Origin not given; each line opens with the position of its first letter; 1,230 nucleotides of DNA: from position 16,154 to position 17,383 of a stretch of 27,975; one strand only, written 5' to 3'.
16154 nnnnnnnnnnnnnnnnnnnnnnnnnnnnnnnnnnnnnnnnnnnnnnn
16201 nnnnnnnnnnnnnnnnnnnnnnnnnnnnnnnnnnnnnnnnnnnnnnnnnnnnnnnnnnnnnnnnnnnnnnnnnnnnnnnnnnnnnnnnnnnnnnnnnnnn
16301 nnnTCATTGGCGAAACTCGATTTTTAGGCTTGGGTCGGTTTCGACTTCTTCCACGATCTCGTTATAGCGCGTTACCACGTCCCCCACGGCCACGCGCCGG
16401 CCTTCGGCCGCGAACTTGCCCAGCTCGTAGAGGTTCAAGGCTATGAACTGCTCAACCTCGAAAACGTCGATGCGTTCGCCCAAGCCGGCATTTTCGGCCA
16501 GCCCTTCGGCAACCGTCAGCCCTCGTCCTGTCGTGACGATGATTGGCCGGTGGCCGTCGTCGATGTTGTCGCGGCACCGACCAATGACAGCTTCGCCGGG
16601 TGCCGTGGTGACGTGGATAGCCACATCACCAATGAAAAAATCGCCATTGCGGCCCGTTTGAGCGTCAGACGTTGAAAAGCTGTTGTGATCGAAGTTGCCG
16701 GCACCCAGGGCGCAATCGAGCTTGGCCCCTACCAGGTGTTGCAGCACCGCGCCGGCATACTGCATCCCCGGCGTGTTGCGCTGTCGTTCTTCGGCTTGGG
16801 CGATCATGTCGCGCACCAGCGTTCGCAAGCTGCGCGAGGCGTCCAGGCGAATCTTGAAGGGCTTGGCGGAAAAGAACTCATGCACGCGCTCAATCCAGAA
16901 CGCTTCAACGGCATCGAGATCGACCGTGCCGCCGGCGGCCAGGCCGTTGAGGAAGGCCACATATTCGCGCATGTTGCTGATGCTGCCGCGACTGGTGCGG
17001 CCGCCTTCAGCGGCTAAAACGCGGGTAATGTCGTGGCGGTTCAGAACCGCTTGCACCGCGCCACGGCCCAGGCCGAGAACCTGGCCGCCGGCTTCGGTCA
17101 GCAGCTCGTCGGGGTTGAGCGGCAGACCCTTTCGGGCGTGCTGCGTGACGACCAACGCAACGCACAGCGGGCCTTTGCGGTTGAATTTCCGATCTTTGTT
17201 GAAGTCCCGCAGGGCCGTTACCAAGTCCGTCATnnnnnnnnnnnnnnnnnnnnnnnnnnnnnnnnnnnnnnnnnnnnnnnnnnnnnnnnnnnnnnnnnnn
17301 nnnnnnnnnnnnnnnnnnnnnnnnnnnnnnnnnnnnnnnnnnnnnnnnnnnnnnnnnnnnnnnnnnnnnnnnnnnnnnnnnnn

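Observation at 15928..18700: Five-gene translationally coupled operon (RHH regulator, C5-methyltransferase, restriction endonuclease, RHH-like 59-aa protein, acidic 68-aa protein) in the divergent position of a stability locus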

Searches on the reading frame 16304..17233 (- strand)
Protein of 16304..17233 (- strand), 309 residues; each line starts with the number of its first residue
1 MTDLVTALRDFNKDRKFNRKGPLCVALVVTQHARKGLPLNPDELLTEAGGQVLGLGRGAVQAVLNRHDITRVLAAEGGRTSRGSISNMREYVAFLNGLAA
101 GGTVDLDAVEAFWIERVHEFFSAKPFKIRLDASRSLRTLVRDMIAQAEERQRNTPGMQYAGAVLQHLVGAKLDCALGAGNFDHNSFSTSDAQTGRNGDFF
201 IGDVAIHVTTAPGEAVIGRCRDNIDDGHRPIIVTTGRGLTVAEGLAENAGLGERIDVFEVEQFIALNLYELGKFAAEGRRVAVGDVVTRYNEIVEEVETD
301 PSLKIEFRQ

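Call 11: search_protein_families(library=pfam, proteins=[window:16304-17233:-], max_evalue=1)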
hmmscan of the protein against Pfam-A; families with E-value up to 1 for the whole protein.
window:16304-17233:- (309 aa): 1 family
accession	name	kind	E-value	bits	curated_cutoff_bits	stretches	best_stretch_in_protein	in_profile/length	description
PF16280.10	DUF4928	-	6.4e-58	196.9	25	1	23-306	17-306/306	Domain of unknown function (DUF4928)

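Call 12: search_protein_families(library=ncbifam, proteins=[window:16304-17233:-], max_evalue=1)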
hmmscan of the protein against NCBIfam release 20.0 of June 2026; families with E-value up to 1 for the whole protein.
window:16304-17233:- (309 aa): 1 family
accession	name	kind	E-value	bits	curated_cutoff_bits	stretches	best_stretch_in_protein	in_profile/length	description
NF038209.1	mft_etfA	equivalog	0.001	18.5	240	1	25-87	2-62/303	mycofactocin-associated electron transfer flavoprotein alpha subunit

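Call 18: find_homologous_proteins(query=window:16304-17233:-, max_evalue=0.00001)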
Query window:16304-17233:- (309 aa): 4098 proteins with E <= 0.00001 among 8000 candidates; the best 120 are listed.
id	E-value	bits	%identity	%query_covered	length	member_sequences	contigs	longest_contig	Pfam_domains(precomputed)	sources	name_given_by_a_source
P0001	3.0e-189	645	94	100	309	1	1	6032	PF16280.11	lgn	-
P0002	3.5e-189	645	94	100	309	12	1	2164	PF16280.11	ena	-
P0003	6.9e-189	644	94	100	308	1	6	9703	PF16280.11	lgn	-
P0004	1.0e-187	640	94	100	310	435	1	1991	PF16280.11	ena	-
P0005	5.9e-187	638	93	100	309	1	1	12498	PF16280.11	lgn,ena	-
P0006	2.4e-185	633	91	100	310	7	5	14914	PF16280.11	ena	-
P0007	6.1e-185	631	92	100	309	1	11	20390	PF16280.11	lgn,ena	-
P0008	9.6e-185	631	92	100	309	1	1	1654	PF16280.11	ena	-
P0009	2.0e-184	630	92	100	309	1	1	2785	PF16280.11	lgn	-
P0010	3.3e-184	629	91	100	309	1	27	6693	PF16280.11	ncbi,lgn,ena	ncbi:DUF4928 family protein [Aeromonas hydrophila]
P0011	7.1e-184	628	91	100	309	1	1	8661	PF16280.11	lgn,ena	-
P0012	7.3e-184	628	91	100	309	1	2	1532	PF16280.11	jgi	-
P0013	1.4e-183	627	90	100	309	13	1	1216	PF16280.11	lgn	-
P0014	4.6e-183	625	91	100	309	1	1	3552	PF16280.11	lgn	-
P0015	1.8e-182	623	91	100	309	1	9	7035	PF16280.11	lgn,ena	-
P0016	4.7e-182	622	90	100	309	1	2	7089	PF16280.11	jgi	-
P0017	1.1e-181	621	90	100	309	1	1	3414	PF16280.11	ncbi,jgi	jgi:hypothetical protein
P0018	1.2e-181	620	91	100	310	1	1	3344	PF16280.11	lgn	-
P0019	1.2e-181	620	91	100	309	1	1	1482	PF16280.11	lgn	-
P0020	1.7e-181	620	90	100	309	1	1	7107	PF16280.11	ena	-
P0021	1.9e-181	620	91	100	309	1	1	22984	PF16280.11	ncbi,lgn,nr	ncbi:MAG: DUF4928 family protein [Pseudomonadota bacterium]|nr:DUF4928 family protein [Pseudomonadot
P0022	2.0e-181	620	91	100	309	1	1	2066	PF16280.11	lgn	-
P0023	1.0e-180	617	91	100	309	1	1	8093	PF16280.11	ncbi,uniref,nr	ncbi:DUF4928 family protein [Laribacter hongkongensis]|uniref:DUF4928 family protein n=1 Tax=Laribac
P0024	1.3e-180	617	90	100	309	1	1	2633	PF16280.11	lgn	-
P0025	2.6e-178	609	89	100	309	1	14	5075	PF16280.11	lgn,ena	-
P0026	2.7e-178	609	89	100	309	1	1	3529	PF16280.11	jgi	jgi:hypothetical protein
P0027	2.8e-178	609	89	100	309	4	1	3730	PF16280.11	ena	-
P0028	5.1e-178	609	89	100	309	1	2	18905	PF16280.11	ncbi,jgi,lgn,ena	jgi:hypothetical protein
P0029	5.4e-178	608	89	100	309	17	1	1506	PF16280.11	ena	-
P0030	6.9e-178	608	88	100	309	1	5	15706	PF16280.11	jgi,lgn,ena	-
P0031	2.5e-177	606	89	100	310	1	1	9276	PF16280.11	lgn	-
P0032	2.8e-177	606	89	100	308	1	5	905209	PF16280.11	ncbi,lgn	ncbi:TPA: DUF4928 family protein [Pseudomonas aeruginosa]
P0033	2.9e-177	606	89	100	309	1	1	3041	PF16280.11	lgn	-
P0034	3.0e-177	606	88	100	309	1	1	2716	PF16280.11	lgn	-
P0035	3.2e-177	606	88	100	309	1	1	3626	PF16280.11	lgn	-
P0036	3.7e-177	606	89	100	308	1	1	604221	PF16280.11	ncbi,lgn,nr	ncbi:TPA: DUF4928 domain-containing protein [Pseudomonas aeruginosa]|nr:DUF4928 domain-containing pr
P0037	7.0e-177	605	89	100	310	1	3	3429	PF16280.11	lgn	-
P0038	7.8e-177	605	87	100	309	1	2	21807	PF16280.11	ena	-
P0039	8.1e-177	605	88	100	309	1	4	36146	PF16280.11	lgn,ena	-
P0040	8.7e-177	604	87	100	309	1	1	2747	PF16280.11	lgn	-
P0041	1.8e-176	603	89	100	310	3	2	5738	PF16280.11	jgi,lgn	jgi:hypothetical protein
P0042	1.8e-176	603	89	100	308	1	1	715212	PF16280.11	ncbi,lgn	ncbi:DUF4928 family protein [Pseudomonas aeruginosa]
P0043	1.2e-175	601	88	100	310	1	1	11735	PF16280.11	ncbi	-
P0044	2.0e-175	600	89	99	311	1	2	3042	PF16280.11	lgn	-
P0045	4.7e-175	599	88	100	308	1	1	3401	PF16280.11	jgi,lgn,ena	-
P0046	5.5e-175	599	86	100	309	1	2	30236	PF16280.11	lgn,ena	-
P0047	1.6e-174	597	88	100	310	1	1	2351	PF16280.11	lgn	-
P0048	1.9e-174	597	87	100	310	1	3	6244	PF16280.11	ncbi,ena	-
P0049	2.3e-174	596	87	100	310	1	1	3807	PF16280.11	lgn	-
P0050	2.7e-174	596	88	99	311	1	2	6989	PF16280.11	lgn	-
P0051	7.9e-174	595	87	100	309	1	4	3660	PF16280.11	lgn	-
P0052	1.5e-173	594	87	100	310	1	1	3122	PF16280.11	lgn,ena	-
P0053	2.2e-173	593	85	100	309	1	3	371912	PF16280.11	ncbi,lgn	-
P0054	3.6e-173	593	88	99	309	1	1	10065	PF16280.11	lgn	-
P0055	4.9e-173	592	87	99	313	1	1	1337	PF16280.11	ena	-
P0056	6.5e-173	592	87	100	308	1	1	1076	PF16280.11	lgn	-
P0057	1.3e-172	591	87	99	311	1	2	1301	PF16280.11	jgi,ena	-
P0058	1.4e-172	591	94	91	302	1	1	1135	PF16280.11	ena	-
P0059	1.4e-172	591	86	100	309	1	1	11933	PF16280.11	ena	-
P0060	1.9e-172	590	88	99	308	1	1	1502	PF16280.11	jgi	-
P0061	3.0e-172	590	87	99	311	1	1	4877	PF16280.11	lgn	-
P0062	5.4e-172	589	87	100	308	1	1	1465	PF16280.11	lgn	-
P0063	1.3e-171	588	86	100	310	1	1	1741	PF16280.11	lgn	-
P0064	1.7e-171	587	85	100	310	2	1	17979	PF16280.11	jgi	jgi:hypothetical protein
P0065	2.6e-171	586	87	100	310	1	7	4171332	PF16280.11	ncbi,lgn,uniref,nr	ncbi:DUF4928 family protein [Burkholderia oklahomensis]|uniref:DUF4928 family protein n=1 Tax=Burkho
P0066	2.6e-171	586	86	100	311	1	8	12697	PF16280.11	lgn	-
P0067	3.3e-171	586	87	99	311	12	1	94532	PF16280.11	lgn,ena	-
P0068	5.0e-171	586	86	100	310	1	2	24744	PF16280.11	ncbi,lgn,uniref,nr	ncbi:DUF4928 family protein [Burkholderia oklahomensis]|uniref:DUF4928 family protein n=1 Tax=Burkho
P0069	5.6e-171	585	87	100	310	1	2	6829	PF16280.11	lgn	-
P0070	8.6e-171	585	86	100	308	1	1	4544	PF16280.11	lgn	-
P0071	9.5e-171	585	85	100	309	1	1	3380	PF16280.11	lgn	-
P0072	1.2e-170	584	88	99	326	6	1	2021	PF16280.11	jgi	-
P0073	1.3e-170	584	87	100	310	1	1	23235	PF16280.11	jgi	jgi:hypothetical protein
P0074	2.3e-170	583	86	100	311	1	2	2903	PF16280.11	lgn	-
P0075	3.5e-170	583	86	99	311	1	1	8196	PF16280.11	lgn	-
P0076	3.6e-170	583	86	100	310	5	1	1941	PF16280.11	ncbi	-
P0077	5.7e-170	582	85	100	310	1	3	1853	PF16280.11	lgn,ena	-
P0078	8.1e-170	582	85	100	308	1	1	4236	PF16280.11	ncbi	-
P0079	9.6e-170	581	85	100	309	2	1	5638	PF16280.11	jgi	jgi:hypothetical protein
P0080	6.3e-169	579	85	100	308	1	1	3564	PF16280.11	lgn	-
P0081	8.2e-169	578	85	100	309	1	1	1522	PF16280.11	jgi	-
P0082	1.6e-168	577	85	100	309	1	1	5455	PF16280.11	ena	-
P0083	2.1e-168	577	85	100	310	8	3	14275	PF16280.11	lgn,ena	-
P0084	4.9e-168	576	85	99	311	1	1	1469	PF16280.11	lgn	-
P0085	6.7e-168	575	85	100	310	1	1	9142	PF16280.11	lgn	-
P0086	8.8e-168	575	85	100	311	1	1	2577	PF16280.11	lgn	-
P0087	1.1e-167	575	84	100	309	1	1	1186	PF16280.11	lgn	-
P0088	1.6e-167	574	84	99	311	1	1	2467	PF16280.11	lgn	-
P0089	4.0e-167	573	85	100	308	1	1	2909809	PF16280.11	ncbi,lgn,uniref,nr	ncbi:conserved hypothetical protein [Thiobacillus denitrificans ATCC 25259]|uniref:DUF4928 domain-co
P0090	4.8e-167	572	84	100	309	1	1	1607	PF16280.11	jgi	jgi:hypothetical protein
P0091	8.9e-167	572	83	100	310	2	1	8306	PF16280.11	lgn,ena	-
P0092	9.4e-167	572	84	100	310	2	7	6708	PF16280.11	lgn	-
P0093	1.1e-166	571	86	99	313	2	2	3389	PF16280.11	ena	-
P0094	1.7e-166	571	85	100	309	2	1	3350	PF16280.11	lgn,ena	-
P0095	9.1e-166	568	83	100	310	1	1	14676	PF16280.11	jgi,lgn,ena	-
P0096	9.6e-166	568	85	100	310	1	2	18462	PF16280.11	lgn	-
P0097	1.0e-165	568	83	100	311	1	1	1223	PF16280.11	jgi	jgi:hypothetical protein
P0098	2.4e-165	567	82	100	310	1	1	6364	PF16280.11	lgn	-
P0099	2.8e-165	567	82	100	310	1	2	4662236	PF16280.11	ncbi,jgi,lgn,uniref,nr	ncbi:DUF4928 family protein [Escherichia coli]|jgi:hypothetical protein|uniref:DUF4928 family protei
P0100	7.0e-165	565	82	100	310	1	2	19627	PF16280.11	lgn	-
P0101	9.1e-165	565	83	100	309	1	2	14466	PF16280.11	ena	-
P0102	1.1e-164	565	83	100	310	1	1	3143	PF16280.11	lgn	-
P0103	2.2e-164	564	82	100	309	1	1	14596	PF16280.11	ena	-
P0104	2.3e-164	564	82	100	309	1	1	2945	PF16280.11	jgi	-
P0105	3.0e-164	563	83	100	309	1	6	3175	PF16280.11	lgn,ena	-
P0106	4.8e-164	563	82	100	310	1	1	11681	PF16280.11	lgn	-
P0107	5.2e-164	563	83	100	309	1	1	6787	PF16280.11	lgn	-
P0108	2.4e-163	560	81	100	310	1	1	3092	PF16280.11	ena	-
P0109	2.6e-163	560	82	100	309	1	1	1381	PF16280.11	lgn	-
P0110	2.6e-163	560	81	100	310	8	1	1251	PF16280.11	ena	-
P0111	2.7e-163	560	81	100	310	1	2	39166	PF16280.11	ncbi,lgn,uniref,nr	ncbi:DUF4928 family protein [Pseudomonas sp.]|uniref:DUF4928 family protein n=1 Tax=Pseudomonas sp. 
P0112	3.3e-163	560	82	100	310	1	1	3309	PF16280.11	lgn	-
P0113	5.3e-163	559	81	100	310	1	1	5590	PF16280.11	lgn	-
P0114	1.1e-162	558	82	100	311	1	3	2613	PF16280.11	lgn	-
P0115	3.0e-162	557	86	99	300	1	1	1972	PF16280.11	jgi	-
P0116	3.8e-162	556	93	88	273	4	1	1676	PF16280.11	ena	-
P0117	7.7e-162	555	80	100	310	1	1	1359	PF16280.11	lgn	-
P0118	8.8e-162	555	82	100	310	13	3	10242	PF16280.11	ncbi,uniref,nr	ncbi:hypothetical protein A264_03545 [Pseudomonas syringae pv. actinidiae ICMP 19071]|uniref:DUF4928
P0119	3.9e-161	553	82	100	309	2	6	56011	PF16280.11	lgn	-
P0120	7.6e-161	552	82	100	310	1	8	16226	PF16280.11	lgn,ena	-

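Call 20: search_solved_structures(query=window:16304-17233:-, max_evalue=10)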
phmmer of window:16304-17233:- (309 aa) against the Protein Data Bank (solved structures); distinct sequences matched with E-value up to 10: 0.

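Call 31: search_protein_representatives(protein=window:16304-17233:-)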
Query: 309 residues. Proteins with E-value up to 0.001 (for the whole library): 1063; up to 1e-10: 743; up to 1e-30: 255. The best 150 are listed.
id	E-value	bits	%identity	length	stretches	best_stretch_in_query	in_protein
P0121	2.0e-110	384.9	77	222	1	88-309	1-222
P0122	3.2e-108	377.7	58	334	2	3-193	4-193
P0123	1.3e-103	362.6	87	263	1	1-202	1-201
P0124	1.3e-103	362.5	60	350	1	7-306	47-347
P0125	6.0e-98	344.0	72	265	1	3-221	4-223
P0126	2.3e-94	332.2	55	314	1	7-308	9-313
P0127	5.7e-93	327.7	54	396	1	7-307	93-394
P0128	3.0e-87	308.9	50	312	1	6-308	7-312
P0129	8.2e-86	304.2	49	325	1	3-307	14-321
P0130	1.1e-85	303.7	50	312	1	3-306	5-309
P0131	1.9e-84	299.7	48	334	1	3-305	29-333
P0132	2.9e-83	295.8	52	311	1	15-305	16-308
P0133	3.0e-83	295.8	53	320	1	18-308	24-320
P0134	4.8e-83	295.1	47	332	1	7-306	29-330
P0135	2.1e-82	293.0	50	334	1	14-305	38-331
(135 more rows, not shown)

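Call 34: find_encoding_contigs(protein=P0089, flank=5000, max_places=3)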
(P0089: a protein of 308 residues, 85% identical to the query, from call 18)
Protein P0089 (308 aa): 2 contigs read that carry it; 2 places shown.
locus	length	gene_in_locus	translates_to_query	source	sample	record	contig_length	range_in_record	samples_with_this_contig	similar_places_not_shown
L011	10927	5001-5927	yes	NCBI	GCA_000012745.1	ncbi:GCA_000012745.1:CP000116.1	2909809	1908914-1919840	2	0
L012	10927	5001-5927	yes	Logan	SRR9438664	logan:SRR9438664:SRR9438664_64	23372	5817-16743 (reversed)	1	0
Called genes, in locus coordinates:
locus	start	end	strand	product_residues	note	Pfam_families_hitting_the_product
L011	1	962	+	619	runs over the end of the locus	PF25323:6TM_PilS, PF00512:HisKA, PF13581:HATPase_c_2 (weak), PF02518:HATPase_c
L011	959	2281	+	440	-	PF00072:Response_reg, PF00158:Sigma54_activat, PF14532:Sigma54_activ_2, PF25601:AAA_lid_14, PF02954:HTH_8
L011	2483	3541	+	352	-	PF00589:Phage_integrase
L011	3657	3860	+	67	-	-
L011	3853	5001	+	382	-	PF00145:DNA_methylase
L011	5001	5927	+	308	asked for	PF16280:DUF4928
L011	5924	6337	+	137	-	PF03852:Vsr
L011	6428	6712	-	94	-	-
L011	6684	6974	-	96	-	-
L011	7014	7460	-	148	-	-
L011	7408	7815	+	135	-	-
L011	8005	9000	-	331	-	PF04610:TrbL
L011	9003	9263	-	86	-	-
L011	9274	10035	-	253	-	-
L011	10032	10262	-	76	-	-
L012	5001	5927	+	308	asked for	PF16280:DUF4928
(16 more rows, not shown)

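Call 35: find_encoding_contigs(protein=P0099, flank=5000, max_places=3)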
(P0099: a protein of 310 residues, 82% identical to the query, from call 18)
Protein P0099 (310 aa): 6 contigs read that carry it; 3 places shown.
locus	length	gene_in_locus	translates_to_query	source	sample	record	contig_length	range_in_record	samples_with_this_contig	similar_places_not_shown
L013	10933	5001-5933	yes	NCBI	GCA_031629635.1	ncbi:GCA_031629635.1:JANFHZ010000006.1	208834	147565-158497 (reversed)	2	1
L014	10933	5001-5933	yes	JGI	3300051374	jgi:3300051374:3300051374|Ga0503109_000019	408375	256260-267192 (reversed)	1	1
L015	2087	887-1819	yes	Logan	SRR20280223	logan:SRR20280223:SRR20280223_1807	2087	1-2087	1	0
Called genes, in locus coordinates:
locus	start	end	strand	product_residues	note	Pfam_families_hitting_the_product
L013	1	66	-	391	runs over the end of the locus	PF06609:TRI12 (weak), PF07690:MFS_1, PF00083:Sugar_tr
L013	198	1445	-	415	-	PF03222:Trp_Tyr_perm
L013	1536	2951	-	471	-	PF01212:Beta_elim_lyase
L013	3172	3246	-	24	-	PF08053:Tna_leader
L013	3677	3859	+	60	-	-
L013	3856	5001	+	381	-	PF00145:DNA_methylase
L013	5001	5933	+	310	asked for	PF16280:DUF4928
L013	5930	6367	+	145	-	PF03852:Vsr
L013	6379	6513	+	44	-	-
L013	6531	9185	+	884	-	PF13476:AAA_23 (weak), PF13304:AAA_21 (faint), PF02463:SMC_N (weak), PF13166:AAA_13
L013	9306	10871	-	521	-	PF13007:LZ_Tnp_IS66, PF13005:zf-IS66, PF03050:DDE_Tnp_IS66, PF13817:DDE_Tnp_IS66_C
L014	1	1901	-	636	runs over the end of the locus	PF00890:FAD_binding_2 (faint), PF01134:GIDA, PF12831:FAD_oxidored, PF21680:GIDA_C_1st, PF13932:SAM_GIDA_C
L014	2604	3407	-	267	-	PF20720:nSTAND3 (weak), PF01656:CbiA, PF02374:ArsA_ATPase, PF09140:MipZ (faint), PF10609:ParA, PF13614:AAA_31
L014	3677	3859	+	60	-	-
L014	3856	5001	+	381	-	PF00145:DNA_methylase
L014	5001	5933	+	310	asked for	PF16280:DUF4928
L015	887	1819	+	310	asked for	PF16280:DUF4928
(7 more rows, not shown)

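Call 38: predict_structure(alignment_id=A1)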
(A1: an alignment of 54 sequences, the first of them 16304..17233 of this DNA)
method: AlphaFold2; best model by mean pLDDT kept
length: 309 residues; sequences in the alignment: 54
mean_pLDDT: 94.4   pTM: 0.84
mean pLDDT of the five models: 94.4, 93.9, 93.9, 93.6, 93.2
residues with pLDDT >= 90: 278; 70-90: 20; 50-70: 10; < 50: 1
segments of 3 or more residues with pLDDT < 50: none
pLDDT, mean of each block of 10 residues (from residue 1): 91 96 97 98 96 94 96 76 91 98 96 96 93 96 96 92 98 97 86 81 98 97 98 98 98 98 97 96 98 94 92
secondary structure, 60 per line:
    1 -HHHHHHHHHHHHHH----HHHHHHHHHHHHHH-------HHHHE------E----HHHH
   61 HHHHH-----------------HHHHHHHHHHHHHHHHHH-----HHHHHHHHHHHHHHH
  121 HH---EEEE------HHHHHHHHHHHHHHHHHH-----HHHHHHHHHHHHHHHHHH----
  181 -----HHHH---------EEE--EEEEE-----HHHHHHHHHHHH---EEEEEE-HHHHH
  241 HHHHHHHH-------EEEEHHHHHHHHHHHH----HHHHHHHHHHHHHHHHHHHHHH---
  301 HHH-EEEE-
elements in order: H2-15 H20-33 H41-44 H57-65 H83-100 H106-122 E126-129 H136-153 H159-176 H186-189 E199-201 E204-208 H214-225 E229-234 H236-248 E256-259 H260-271 H276-297 E305-308

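Call 45: fold_search(model_id=the predicted structure, library=pdb)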
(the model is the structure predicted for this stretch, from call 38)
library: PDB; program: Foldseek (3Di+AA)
matches with E <= 10: 920; with E <= 0.001: 0
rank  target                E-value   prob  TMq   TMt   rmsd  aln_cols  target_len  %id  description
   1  4f0p_B                4.7e-02  0.98  0.29  0.22   7.2       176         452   14  MspJI Restriction Endonuclease - P31 Form (released 2012-08-08)
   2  5i6d_C                1.0e-01  0.60  0.15  0.15  12.1       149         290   13  Mycobacterium tuberculosis CysM in complex with the Urea-scaffold inhibitor 5 [3-(3-(p-Tolyl)ureido) benzoic acid] (released 2016-08-17)
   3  5i2h_B                1.0e-01  0.25  0.17  0.16  16.9       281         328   14  Crystal structure of O-methyltransferase family 2 protein Plim_1147 from Planctomyces limnophilus DSM 3776 complex wit (released 2016-03-02)
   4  4m6x_B                1.2e-01  0.28  0.21  0.20  15.7       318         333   13  Mutant structure of methyltransferase from Streptomyces hygroscopicus complexed with S-adenosyl-L-homocysteine and met (released 2014-06-25)
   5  2g3w_B                1.3e-01  0.98  0.25  0.39   4.4       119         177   16  The Crystal Structure of YaeQ Protein from Xanthomonas axonopodis pv. citri (released 2007-02-27)
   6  7wdq_A                1.3e-01  0.23  0.16  0.15  14.3       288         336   14  DsyB in complex with SAM (released 2022-06-01)
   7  7phd_B                1.3e-01  0.20  0.17  0.16  13.8       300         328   15  Chimeric carminomycin-4-O-methyltransferase (DnrK) with a region from 10-decarboxylase TamK (released 2022-09-07)
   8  1tw2_B                1.5e-01  0.20  0.18  0.16  13.6       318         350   14  Crystal structure of Carminomycin-4-O-methyltransferase (DnrK) in complex with S-adenosyl-L-homocystein (SAH) and 4-me (released 2004-09-14)
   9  5i7o_B                1.5e-01  0.30  0.16  0.17  11.1       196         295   11  Mycobacterium tuberculosis CysM in complex with the Urea-scaffold inhibitor 7 [3-(3-(4-Chlorophenyl)ureido)benzoic aci (released 2016-08-17)
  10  5i7a_B                1.9e-01  0.35  0.16  0.16  10.9       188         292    9  Mycobacterium tuberculosis CysM in complex with the Urea-scaffold inhibitor 1 [3-(3-(3,4-Dichlorophenyl)ureido)benzoic (released 2016-08-17)
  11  5i7r_A                2.0e-01  0.47  0.15  0.15  11.9       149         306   13  Mycobacterium tuberculosis CysM in complex with the Urea-scaffold inhibitor 2 [3-(3-([1,1'-biphenyl]-3-yl)ureido)benzo (released 2016-08-17)
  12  3gwz_A                2.0e-01  0.18  0.18  0.17  15.7       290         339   13  Structure of the Mitomycin 7-O-methyltransferase MmcR (released 2010-04-07)
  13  9sm1_C                2.1e-01  0.54  0.19  0.19  13.5       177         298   14  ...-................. from Pseudomonas chlororaphis in complex with SAH and FPP (released 2025-12-31)
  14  5i6d_B                2.1e-01  0.41  0.15  0.15  12.0       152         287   13  Mycobacterium tuberculosis CysM in complex with the Urea-scaffold inhibitor 5 [3-(3-(p-Tolyl)ureido) benzoic acid] (released 2016-08-17)
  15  1tw3_A                2.1e-01  0.25  0.23  0.21  11.1       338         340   12  Crystal structure of Carminomycin-4-O-methyltransferase (DnrK) in complex with S-adenosyl-L-homocystein (SAH) and 4-me (released 2004-09-14)
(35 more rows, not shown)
